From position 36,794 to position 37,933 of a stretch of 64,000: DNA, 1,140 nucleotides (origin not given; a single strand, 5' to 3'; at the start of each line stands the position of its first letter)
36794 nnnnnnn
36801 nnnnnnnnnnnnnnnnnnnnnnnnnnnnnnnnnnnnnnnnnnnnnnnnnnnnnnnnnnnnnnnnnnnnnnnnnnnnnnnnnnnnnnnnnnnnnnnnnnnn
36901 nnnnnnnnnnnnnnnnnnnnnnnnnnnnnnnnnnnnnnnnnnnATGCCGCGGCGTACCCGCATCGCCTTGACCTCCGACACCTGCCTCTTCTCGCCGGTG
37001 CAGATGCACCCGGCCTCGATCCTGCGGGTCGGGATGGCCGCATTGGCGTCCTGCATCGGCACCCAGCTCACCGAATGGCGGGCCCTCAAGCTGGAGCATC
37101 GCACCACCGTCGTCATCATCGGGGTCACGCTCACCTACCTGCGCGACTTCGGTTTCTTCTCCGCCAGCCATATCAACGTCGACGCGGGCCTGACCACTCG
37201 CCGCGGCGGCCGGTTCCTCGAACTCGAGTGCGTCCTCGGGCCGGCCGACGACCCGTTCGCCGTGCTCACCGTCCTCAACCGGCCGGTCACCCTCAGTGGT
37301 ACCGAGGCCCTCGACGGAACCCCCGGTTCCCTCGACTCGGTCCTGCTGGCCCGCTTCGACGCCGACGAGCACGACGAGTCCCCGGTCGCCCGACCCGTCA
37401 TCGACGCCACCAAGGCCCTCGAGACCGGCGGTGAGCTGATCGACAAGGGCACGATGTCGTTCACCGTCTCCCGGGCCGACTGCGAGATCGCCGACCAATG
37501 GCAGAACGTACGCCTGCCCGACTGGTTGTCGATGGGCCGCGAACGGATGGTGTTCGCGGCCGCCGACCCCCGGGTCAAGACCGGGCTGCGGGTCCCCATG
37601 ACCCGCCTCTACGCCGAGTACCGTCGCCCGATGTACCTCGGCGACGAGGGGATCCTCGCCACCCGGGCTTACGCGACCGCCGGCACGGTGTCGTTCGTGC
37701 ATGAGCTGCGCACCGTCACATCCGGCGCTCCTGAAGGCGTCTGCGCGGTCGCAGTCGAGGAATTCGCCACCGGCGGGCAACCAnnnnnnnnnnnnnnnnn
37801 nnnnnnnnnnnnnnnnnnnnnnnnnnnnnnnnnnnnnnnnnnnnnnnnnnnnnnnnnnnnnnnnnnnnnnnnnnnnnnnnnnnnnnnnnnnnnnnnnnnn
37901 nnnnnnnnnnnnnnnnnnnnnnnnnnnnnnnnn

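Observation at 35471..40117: Unassigned five-gene operon: ACAD-like, MoaD/ThiS-like GG protein, double hot-dog-like protein, methyltransferase, APC permease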

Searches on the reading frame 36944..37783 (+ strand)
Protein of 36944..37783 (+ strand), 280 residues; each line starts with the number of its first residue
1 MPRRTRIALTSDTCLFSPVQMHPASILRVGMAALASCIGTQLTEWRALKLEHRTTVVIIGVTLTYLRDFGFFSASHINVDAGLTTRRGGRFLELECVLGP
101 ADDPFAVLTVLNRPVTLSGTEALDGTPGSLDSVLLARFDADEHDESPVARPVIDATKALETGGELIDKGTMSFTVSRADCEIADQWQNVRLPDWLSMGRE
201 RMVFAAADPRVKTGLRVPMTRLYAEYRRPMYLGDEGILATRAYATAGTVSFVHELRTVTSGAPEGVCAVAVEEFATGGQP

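Call 5: search_protein_families(library=pfam, proteins=[window:36944-37783:+], max_evalue=0.1)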
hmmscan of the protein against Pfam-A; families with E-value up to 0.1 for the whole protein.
window:36944-37783:+ (280 aa): 1 family
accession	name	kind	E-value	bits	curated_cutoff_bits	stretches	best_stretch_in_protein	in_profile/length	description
PF13279.12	4HBT_2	-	0.00062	20.6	25.5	1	187-272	13-99/122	Thioesterase-like superfamily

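Call 6: search_protein_families(library=ncbifam, proteins=[window:36944-37783:+], max_evalue=0.1)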
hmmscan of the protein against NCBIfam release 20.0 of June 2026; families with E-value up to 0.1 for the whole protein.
window:36944-37783:+ (280 aa): 0 families

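Call 9: find_homologous_proteins(query=window:36944-37783:+)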
Query window:36944-37783:+ (280 aa): 33 proteins with E <= 0.001 among 3372 candidates.
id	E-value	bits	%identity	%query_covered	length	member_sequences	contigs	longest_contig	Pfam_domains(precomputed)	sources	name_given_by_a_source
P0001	1.5e-182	623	100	100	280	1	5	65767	-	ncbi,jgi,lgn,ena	ncbi:MAG: hypothetical protein ABSA53_02845 [Streptosporangiaceae bacterium]|jgi:acyl-CoA thioestera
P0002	4.9e-146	504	81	100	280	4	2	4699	PF13279.13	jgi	jgi:acyl-CoA thioesterase FadM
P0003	2.6e-142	492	80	97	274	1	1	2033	PF13279.13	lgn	-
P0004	3.8e-128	445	77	93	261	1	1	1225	-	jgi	jgi:hypothetical protein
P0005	2.3e-121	423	69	99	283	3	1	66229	-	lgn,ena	-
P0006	5.0e-121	422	68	99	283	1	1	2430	-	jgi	jgi:hypothetical protein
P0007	1.1e-120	421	71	95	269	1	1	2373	-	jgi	jgi:hypothetical protein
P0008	8.7e-118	411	68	91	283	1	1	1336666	PF13279.13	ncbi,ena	-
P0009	1.6e-117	410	68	99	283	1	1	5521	-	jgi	jgi:hypothetical protein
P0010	3.7e-112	393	66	99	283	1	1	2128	PF13279.13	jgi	jgi:acyl-CoA thioesterase FadM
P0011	6.1e-110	385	64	99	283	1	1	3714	-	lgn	-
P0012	1.5e-108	381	64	99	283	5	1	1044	PF13279.13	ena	-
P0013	5.4e-107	376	61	99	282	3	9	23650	-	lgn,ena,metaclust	metaclust:\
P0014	4.7e-106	373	63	99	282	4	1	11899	-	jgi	jgi:hypothetical protein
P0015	1.6e-102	361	60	99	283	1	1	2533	-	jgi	jgi:hypothetical protein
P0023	5.0e-88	314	53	98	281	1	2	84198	-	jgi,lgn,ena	-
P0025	5.2e-87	310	53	99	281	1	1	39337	-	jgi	jgi:acyl-CoA thioesterase FadM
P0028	4.8e-84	301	51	98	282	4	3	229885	-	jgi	jgi:hypothetical protein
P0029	1.1e-74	270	48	100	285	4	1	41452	-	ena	-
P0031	3.5e-65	239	45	98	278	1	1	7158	-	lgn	-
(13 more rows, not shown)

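Call 10: find_encoding_contigs(protein=P0008, flank=10000, max_places=2)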
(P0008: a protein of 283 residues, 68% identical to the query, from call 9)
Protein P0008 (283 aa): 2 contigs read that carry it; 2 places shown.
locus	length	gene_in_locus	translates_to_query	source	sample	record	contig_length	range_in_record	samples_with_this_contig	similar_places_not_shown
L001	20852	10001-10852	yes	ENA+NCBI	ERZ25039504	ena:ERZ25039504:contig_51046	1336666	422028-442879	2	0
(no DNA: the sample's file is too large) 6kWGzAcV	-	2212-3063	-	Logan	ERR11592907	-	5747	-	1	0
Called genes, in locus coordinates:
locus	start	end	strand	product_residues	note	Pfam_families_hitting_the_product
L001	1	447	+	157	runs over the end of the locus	PF03795:YCII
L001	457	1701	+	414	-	PF04542:Sigma70_r2, PF08281:Sigma70_r4_2, PF20239:DUF6596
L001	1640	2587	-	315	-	PF00890:FAD_binding_2, PF03486:HI0933_like (faint), PF07992:Pyr_redox_2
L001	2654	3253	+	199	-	PF01381:HTH_3, PF12844:HTH_19 (weak), PF13443:HTH_26, PF13560:HTH_31, PF07883:Cupin_2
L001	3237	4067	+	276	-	PF00561:Abhydrolase_1, PF12146:Hydrolase_4 (faint), PF12697:Abhydrolase_6, PF00326:Peptidase_S9 (faint)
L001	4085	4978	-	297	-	-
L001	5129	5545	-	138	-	PF00903:Glyoxalase, PF13669:Glyoxalase_4 (weak), PF18029:Glyoxalase_6, PF22677:Ble-like_N (faint)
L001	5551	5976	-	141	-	PF00165:HTH_AraC (weak), PF12833:HTH_18, PF00165:HTH_AraC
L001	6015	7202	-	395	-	PF00535:Glycos_transf_2 (weak), PF10111:Glyco_tranf_2_2 (weak), PF02709:Glyco_transf_7C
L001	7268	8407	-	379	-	PF01717:Meth_synt_2 (faint)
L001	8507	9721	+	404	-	PF02771:Acyl-CoA_dh_N, PF02770:Acyl-CoA_dh_M, PF00441:Acyl-CoA_dh_1, PF08028:Acyl-CoA_dh_2 (weak)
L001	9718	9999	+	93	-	PF02597:ThiS (faint)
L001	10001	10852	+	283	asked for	PF13279:4HBT_2 (faint)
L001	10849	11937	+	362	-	PF21320:WHD_Rv2258c, PF13489:Methyltransf_23, PF13847:Methyltransf_31, PF08241:Methyltransf_11, PF08242:Methyltransf_12, PF13649:Methyltransf_25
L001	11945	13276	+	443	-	PF00324:AA_permease, PF13520:AA_permease_2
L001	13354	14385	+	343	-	PF07885:Ion_trans_2, PF02254:TrkA_N (weak)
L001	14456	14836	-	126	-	-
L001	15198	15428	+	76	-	PF09851:SHOCT (weak)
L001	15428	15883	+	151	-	-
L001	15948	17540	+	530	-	PF05235:CHAD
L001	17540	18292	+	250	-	PF01656:CbiA, PF06564:CBP_BcsQ, PF13614:AAA_31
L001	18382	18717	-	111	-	PF02627:CMD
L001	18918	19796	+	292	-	-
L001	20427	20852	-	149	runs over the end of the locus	PF19850:DUF6325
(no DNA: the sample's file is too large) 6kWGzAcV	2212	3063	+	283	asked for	PF13279:4HBT_2 (faint)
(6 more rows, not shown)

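Call 11: find_encoding_contigs(protein=P0028, flank=10000, max_places=2)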
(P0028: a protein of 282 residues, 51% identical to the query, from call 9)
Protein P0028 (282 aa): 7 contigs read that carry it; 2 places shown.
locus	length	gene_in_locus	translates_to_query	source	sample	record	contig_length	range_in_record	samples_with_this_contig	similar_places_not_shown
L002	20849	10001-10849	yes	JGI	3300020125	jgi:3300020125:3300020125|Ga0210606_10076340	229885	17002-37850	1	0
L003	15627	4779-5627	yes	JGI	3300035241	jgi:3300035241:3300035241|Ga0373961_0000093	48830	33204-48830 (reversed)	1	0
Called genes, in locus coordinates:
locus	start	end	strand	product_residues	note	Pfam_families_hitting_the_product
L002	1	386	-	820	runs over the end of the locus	PF00690:Cation_ATPase_N, PF00122:E1-E2_ATPase, PF00702:Hydrolase, PF13246:Cation_ATPase, PF12710:HAD (weak), PF00689:Cation_ATPase_C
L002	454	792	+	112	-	-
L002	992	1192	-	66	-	-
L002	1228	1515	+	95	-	-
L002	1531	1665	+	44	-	-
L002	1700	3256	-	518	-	-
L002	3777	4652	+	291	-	PF00561:Abhydrolase_1, PF12146:Hydrolase_4, PF12697:Abhydrolase_6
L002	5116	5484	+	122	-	-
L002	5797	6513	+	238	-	PF01323:DSBA, PF13462:Thioredoxin_4 (faint)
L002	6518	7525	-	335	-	PF01370:Epimerase (weak)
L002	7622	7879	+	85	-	-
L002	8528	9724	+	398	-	PF02771:Acyl-CoA_dh_N (weak), PF02770:Acyl-CoA_dh_M, PF00441:Acyl-CoA_dh_1, PF08028:Acyl-CoA_dh_2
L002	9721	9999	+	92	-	-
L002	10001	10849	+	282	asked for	-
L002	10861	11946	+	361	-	PF21320:WHD_Rv2258c, PF13489:Methyltransf_23, PF13679:Methyltransf_32 (faint), PF13847:Methyltransf_31, PF08241:Methyltransf_11, PF08242:Methyltransf_12, PF13578:Methyltransf_24 (weak), PF13649:Methyltransf_25, +1 more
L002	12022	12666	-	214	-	PF12697:Abhydrolase_6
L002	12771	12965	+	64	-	-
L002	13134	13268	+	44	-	-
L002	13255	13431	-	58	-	-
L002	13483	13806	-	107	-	-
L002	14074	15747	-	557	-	PF00135:COesterase, PF07859:Abhydrolase_3 (faint), PF20434:BD-FAE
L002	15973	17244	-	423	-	PF00083:Sugar_tr, PF07690:MFS_1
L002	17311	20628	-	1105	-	PF00004:AAA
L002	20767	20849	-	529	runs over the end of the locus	PF13428:TPR_14 (faint), PF13432:TPR_16 (faint), PF23914:TPR_CcmH_CycH (faint), PF14559:TPR_19 (faint), PF00515:TPR_1 (faint), PF07719:TPR_2 (faint), PF13181:TPR_8 (faint), PF13371:TPR_9 (faint), +1 more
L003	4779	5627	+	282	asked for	-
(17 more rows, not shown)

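Call 12: find_encoding_contigs(protein=P0029, flank=10000, max_places=2)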
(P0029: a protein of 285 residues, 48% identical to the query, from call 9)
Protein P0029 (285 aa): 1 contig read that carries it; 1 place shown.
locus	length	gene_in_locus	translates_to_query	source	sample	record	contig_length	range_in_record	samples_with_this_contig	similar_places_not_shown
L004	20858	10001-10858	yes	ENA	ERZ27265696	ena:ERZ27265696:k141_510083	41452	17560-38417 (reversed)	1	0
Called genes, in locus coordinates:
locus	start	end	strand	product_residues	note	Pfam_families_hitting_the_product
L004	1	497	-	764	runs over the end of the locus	PF00561:Abhydrolase_1 (weak), PF03447:NAD_binding_3, PF00742:Homoserine_dh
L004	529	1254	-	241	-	PF00512:HisKA, PF02518:HATPase_c (weak)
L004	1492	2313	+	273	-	-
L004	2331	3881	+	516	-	PF00012:HSP70, PF06723:MreB_Mbl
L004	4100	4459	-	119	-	-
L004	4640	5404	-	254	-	PF03306:AAL_decarboxy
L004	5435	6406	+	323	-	PF00126:HTH_1, PF03466:LysR_substrate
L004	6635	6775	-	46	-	-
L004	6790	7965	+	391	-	PF00581:Rhodanese, PF00899:ThiF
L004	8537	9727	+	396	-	PF02771:Acyl-CoA_dh_N, PF02770:Acyl-CoA_dh_M, PF00441:Acyl-CoA_dh_1, PF08028:Acyl-CoA_dh_2 (weak)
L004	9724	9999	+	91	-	-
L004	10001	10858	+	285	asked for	-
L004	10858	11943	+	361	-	PF21320:WHD_Rv2258c, PF01135:PCMT (weak), PF05175:MTS (weak), PF13489:Methyltransf_23, PF13847:Methyltransf_31, PF08241:Methyltransf_11, PF08242:Methyltransf_12, PF13649:Methyltransf_25, +2 more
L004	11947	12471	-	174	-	PF00186:DHFR_1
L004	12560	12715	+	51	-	-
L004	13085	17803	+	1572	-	PF00270:DEAD, PF04851:ResIII (weak), PF00271:Helicase_C, PF19306:WHD_Lhr, PF08494:DEAD_assoc, PF23236:WHD_2nd_Lhr, PF23235:WHD_3rd_Lhr, PF23234:WHD_4th_Lhr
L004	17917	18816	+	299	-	-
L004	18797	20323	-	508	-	PF00652:Ricin_B_lectin, PF14200:RicinB_lectin_2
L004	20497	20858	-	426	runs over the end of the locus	PF00498:FHA, PF16697:Yop-YscD_cpl (weak), PF00158:Sigma54_activat, PF14532:Sigma54_activ_2, PF07728:AAA_5 (weak), PF25601:AAA_lid_14, PF13384:HTH_23 (weak)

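Call 14: find_encoding_contigs(protein=P0023, flank=10000, max_places=2)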
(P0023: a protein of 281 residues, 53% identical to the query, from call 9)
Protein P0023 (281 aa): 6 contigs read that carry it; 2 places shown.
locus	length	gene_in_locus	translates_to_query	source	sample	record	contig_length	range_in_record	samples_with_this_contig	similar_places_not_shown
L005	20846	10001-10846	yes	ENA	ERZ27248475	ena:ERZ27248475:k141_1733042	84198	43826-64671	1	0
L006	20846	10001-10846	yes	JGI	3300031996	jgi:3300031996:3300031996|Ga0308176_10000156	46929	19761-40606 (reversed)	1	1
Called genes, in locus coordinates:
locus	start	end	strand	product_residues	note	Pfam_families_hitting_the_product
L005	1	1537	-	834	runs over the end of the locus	PF00690:Cation_ATPase_N, PF00122:E1-E2_ATPase, PF00702:Hydrolase, PF13246:Cation_ATPase, PF12710:HAD (weak), PF00689:Cation_ATPase_C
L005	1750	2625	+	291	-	PF00561:Abhydrolase_1, PF12146:Hydrolase_4, PF12697:Abhydrolase_6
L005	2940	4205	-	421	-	PF00067:p450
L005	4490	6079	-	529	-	PF00135:COesterase, PF20434:BD-FAE (weak), PF07859:Abhydrolase_3 (faint)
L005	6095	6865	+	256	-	PF13462:Thioredoxin_4 (faint), PF01323:DSBA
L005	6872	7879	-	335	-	PF01370:Epimerase (faint)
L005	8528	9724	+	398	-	PF02771:Acyl-CoA_dh_N, PF02770:Acyl-CoA_dh_M, PF00441:Acyl-CoA_dh_1, PF08028:Acyl-CoA_dh_2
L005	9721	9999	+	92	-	-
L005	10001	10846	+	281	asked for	-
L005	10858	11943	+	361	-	PF21320:WHD_Rv2258c, PF13489:Methyltransf_23, PF13847:Methyltransf_31, PF08241:Methyltransf_11, PF08242:Methyltransf_12, PF13578:Methyltransf_24 (weak), PF13649:Methyltransf_25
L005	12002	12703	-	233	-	PF12697:Abhydrolase_6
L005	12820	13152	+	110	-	-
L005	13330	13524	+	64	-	-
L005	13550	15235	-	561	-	PF00135:COesterase, PF20434:BD-FAE (weak), PF07859:Abhydrolase_3 (faint)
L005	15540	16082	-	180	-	PF05685:Uma2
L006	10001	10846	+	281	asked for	-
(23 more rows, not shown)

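Call 15: find_encoding_contigs(protein=P0005, flank=10000, max_places=2)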
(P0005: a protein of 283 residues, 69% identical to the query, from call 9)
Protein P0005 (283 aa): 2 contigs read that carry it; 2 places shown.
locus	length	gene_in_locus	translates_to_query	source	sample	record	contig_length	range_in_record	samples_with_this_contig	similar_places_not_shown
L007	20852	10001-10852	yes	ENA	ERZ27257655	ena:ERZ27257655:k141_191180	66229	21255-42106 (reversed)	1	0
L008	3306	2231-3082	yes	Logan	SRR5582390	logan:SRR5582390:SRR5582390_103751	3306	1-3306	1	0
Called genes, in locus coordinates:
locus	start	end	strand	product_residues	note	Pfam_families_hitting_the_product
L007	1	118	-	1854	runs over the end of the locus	PF22739:NA-iREase3, PF05729:NACHT, PF00805:Pentapeptide, PF00805:Pentapeptide, PF24807:WD40_CDC20-Fz, PF00400:WD40, PF23381:Beta-prop_IFT122_1st, PF23409:Beta-prop_EML, +113 more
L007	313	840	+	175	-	-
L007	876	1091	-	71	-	-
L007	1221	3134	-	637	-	PF02518:HATPase_c (weak), PF13589:HATPase_c_3, PF00183:HSP90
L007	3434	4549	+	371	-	PF25852:DUF6242_C (faint), PF02012:BNR (faint), PF15902:Sortilin-Vps10 (weak)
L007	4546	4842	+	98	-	-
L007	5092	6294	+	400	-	PF01636:APH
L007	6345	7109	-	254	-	PF05175:MTS, PF06325:PrmA, PF13847:Methyltransf_31 (weak), PF08242:Methyltransf_12 (faint), PF13649:Methyltransf_25 (weak)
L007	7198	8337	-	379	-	PF01717:Meth_synt_2 (faint)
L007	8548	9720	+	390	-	PF02771:Acyl-CoA_dh_N, PF02770:Acyl-CoA_dh_M, PF00441:Acyl-CoA_dh_1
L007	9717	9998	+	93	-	-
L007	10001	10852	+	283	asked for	-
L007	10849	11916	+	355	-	PF21320:WHD_Rv2258c, PF13489:Methyltransf_23, PF02390:Methyltransf_4 (weak), PF13847:Methyltransf_31, PF08241:Methyltransf_11, PF08242:Methyltransf_12, PF13578:Methyltransf_24 (weak), PF13649:Methyltransf_25, +1 more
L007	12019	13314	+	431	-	PF00324:AA_permease, PF13520:AA_permease_2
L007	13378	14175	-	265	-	PF03372:Exo_endo_phos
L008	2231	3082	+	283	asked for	-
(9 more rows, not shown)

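Call 18: find_related_loci(query=A1, collection=genome_contigs, flank=10000)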
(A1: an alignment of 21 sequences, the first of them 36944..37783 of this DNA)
Query A1 (280 aa) in genome_contigs; peptide patterns used: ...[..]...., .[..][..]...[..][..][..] (x = any residue, [..] = any of these).
11 stretches matched a pattern; 1 encode a relative of the query (tblastn E <= 1e-3); 1 distinct loci.
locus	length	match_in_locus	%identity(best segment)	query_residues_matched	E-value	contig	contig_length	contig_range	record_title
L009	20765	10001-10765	69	3-256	3e-117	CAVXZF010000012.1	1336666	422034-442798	MAG: uncultured Actinomycetota bacterium isolate MFD02840.bin.1.26 genome assembly, contig: contig_51046, whole genome s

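Call 23: predict_structure(alignment_id=A1)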
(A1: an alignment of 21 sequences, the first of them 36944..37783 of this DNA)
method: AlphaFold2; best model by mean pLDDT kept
length: 280 residues; sequences in the alignment: 21
mean_pLDDT: 88.1   pTM: 0.88
mean pLDDT of the five models: 88.1, 87.3, 87.1, 86.8, 85.8
residues with pLDDT >= 90: 170; 70-90: 82; 50-70: 25; < 50: 3
segments of 3 or more residues with pLDDT < 50: 278-280
pLDDT, mean of each block of 10 residues (from residue 1): 88 86 93 93 88 89 93 90 95 95 94 83 75 94 91 94 96 78 64 92 91 92 89 88 95 87 76 76
secondary structure, 60 per line:
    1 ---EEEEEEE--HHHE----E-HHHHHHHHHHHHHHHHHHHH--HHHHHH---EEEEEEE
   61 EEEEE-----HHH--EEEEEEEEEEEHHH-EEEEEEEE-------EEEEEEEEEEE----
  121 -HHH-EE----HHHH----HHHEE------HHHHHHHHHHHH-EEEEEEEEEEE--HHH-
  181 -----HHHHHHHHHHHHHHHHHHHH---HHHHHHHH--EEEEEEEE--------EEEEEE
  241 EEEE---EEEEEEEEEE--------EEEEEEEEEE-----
elements in order: E4-10 H23-42 H45-50 E54-65 E76-86 E91-98 E106-116 H132-135 H151-162 E164-174 H186-205 H209-216 E219-226 E235-244 E248-257 E266-275
